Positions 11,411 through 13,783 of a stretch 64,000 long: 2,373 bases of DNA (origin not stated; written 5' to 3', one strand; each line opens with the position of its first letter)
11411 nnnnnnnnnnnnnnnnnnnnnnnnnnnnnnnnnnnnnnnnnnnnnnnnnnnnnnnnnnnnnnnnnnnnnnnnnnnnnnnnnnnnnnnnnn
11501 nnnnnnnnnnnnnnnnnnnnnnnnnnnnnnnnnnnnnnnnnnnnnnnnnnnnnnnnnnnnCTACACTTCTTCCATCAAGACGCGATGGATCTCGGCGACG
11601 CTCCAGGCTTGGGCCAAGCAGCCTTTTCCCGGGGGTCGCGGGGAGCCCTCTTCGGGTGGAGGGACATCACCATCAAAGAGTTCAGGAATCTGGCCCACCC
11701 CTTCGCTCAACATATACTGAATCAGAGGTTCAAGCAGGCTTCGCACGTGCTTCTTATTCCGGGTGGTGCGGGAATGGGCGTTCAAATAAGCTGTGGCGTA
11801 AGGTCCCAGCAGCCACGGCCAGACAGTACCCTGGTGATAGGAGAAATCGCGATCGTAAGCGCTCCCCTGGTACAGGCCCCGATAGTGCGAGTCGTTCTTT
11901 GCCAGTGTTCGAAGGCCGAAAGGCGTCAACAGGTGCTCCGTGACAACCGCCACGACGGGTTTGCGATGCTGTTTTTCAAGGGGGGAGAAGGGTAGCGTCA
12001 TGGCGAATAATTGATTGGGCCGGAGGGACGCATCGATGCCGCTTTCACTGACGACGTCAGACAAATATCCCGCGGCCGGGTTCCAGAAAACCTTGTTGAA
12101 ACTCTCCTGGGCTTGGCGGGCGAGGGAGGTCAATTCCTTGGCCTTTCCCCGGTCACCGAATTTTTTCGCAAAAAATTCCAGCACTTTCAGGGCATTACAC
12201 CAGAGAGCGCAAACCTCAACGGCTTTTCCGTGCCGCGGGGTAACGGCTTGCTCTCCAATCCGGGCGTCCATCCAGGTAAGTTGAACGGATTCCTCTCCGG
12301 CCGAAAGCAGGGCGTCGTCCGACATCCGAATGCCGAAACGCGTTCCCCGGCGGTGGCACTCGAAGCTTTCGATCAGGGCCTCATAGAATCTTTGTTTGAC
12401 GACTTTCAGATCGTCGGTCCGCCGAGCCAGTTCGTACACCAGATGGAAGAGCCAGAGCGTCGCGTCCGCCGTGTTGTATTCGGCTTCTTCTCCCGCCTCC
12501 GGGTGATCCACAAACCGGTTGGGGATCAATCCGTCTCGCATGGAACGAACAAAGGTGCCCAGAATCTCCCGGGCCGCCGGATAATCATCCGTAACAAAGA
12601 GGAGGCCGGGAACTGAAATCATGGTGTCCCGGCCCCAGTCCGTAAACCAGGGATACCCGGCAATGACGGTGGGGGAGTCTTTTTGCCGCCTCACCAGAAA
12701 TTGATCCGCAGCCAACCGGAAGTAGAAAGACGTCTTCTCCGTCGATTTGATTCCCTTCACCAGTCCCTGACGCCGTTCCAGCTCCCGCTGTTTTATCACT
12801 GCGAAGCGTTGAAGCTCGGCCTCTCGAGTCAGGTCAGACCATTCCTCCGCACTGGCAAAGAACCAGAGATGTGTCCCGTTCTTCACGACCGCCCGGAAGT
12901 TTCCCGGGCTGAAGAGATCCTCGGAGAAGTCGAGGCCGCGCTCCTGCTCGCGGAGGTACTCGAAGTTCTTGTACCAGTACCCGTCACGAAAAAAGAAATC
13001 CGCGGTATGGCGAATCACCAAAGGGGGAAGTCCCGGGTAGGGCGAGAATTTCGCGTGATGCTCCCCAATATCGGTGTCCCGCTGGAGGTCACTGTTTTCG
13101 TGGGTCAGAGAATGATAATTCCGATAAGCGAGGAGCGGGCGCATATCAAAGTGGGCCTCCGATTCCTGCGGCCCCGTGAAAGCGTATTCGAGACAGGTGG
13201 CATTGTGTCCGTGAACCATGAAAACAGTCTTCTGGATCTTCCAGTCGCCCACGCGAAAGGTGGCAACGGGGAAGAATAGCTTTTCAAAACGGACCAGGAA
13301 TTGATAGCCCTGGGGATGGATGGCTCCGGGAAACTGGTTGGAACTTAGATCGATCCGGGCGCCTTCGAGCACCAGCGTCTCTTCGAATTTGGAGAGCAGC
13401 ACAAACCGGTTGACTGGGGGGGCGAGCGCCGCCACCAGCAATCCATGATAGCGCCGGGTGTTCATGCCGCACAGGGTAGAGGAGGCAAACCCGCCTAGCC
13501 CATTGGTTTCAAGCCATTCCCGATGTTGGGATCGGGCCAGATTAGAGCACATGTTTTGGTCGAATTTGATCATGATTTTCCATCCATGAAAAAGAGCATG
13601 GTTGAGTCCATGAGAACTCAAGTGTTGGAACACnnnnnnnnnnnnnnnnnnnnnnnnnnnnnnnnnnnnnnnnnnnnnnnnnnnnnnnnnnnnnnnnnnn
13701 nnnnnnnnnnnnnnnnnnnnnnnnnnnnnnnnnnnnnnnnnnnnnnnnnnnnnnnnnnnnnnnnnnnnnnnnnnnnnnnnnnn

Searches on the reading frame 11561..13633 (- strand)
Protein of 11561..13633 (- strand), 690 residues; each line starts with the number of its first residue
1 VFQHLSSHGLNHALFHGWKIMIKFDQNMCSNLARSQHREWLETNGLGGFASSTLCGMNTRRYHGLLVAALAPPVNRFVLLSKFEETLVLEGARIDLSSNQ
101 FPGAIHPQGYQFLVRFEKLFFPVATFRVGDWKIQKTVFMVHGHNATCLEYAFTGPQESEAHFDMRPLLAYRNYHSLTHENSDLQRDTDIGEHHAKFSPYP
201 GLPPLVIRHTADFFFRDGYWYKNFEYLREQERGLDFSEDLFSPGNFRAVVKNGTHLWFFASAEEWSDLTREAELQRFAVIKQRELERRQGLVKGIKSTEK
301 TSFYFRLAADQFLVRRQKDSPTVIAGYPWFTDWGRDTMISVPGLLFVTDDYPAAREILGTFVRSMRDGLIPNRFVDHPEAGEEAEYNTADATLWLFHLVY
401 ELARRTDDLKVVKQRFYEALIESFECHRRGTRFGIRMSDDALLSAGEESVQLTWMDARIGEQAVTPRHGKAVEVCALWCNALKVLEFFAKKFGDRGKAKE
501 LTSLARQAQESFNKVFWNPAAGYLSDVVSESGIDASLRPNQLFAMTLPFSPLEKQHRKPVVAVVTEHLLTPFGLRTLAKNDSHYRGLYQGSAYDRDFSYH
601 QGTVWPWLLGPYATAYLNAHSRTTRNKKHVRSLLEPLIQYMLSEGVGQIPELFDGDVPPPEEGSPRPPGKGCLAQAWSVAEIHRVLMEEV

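Call 51: search_protein_families(library=pfam, proteins=[window:11561-13633:-], max_evalue=0.00001)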
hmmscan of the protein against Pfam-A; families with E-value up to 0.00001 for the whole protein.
window:11561-13633:- (690 aa): 3 families
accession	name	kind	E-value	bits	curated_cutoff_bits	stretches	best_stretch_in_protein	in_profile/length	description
PF06202.20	GDE_C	-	8e-114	380.8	21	1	308-684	2-367/367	Amylo-alpha-1,6-glucosidase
PF12439.13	GDE_N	-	8.6e-75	251.4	27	1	38-255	1-217/219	Glycogen debranching enzyme N terminal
PF22422.2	MGH1-like_GH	-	1.7e-06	28.3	27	1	467-654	168-341/356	Mannosylglycerate hydrolase MGH1-like glycoside hydrolase domain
